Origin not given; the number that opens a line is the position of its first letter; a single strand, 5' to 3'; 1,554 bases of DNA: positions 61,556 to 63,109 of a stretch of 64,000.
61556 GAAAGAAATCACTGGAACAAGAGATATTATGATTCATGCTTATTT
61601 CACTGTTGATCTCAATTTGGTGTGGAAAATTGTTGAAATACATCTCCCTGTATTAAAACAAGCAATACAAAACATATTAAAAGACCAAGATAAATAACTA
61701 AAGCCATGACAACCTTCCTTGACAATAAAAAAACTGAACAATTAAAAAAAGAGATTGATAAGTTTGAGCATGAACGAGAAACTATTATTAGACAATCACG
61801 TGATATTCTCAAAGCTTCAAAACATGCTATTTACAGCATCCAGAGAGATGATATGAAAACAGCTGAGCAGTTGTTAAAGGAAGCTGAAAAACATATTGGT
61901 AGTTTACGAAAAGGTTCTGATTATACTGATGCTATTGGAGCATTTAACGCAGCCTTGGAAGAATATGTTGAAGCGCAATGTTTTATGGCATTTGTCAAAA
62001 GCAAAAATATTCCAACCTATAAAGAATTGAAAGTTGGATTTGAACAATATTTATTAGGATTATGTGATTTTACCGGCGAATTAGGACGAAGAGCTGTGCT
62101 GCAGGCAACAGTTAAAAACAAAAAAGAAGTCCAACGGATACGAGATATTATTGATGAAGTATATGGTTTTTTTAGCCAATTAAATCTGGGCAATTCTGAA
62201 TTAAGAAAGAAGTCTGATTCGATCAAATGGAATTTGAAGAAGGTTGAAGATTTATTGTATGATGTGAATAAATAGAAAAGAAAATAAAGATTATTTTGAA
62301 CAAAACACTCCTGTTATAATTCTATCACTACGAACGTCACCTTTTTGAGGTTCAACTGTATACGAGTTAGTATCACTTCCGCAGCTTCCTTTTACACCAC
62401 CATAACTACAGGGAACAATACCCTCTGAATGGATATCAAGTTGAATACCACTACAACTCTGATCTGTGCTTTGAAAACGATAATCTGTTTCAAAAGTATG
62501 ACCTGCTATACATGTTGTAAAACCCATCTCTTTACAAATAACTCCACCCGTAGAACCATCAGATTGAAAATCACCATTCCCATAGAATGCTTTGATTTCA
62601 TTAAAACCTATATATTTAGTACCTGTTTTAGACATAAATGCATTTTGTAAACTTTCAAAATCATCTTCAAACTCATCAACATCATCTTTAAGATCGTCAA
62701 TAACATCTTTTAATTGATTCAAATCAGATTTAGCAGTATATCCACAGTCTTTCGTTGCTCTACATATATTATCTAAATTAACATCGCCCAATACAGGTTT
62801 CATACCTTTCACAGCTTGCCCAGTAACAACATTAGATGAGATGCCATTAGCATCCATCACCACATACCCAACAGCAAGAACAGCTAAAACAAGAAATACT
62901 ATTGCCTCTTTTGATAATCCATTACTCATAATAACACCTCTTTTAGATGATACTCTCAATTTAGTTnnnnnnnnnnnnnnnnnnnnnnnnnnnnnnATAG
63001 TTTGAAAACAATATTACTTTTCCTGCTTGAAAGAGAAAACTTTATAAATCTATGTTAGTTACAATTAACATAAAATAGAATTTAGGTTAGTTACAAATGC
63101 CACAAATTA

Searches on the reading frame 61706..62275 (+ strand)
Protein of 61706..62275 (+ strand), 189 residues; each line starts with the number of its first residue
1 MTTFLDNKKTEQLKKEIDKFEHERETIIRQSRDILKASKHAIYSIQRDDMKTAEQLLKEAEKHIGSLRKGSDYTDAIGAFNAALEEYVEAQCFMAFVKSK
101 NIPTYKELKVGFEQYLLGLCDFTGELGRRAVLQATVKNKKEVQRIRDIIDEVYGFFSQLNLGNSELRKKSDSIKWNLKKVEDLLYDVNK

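Call 3: search_protein_families(library=pfam, proteins=[window:61706-62275:+], max_evalue=1)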
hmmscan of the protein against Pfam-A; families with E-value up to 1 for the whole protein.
window:61706-62275:+ (189 aa): 6 families
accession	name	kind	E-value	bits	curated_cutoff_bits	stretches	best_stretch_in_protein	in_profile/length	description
PF01997.21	Translin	-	3.7e-27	96.1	25.9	1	23-187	2-201/205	Translin family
PF18097.6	Vta1_C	-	0.0012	18.8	26.3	1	32-60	5-33/38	Vta1 C-terminal domain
PF04065.20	Not3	-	0.015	15.1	25.8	1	7-109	129-229/231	Not1 N-terminal domain, CCR4-Not complex component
PF10298.14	WhiA_N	-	0.025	15.1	23.4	1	127-169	22-64/86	WhiA N-terminal LAGLIDADG-like domain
PF04124.18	Dor1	-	0.04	13.2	23.3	1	5-89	4-88/339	Dor1-like family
PF11155.13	DUF2935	-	0.11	13.5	24.4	0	11-88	30-78/121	Domain of unknown function (DUF2935)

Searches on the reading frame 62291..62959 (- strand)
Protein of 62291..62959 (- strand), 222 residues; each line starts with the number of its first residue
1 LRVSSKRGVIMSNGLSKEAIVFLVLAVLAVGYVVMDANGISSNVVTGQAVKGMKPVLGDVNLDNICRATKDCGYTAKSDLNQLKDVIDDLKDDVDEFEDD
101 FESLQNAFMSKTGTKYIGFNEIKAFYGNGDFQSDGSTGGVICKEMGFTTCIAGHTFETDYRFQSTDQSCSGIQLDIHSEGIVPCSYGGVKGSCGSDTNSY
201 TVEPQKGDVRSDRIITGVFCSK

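Call 3: search_protein_families(library=pfam, proteins=[window:62291-62959:-], max_evalue=1)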
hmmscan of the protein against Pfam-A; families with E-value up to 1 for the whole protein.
window:62291-62959:- (222 aa): 2 families
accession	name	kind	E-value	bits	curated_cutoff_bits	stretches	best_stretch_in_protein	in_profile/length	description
PF02102.21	Peptidase_M35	-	0.0051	16.2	27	1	144-203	96-156/352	Deuterolysin metalloprotease (M35) family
PF05465.18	Halo_GVPC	-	0.12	13.1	22.4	1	87-108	1-22/32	Halobacterial gas vesicle protein C (GVPC) repeat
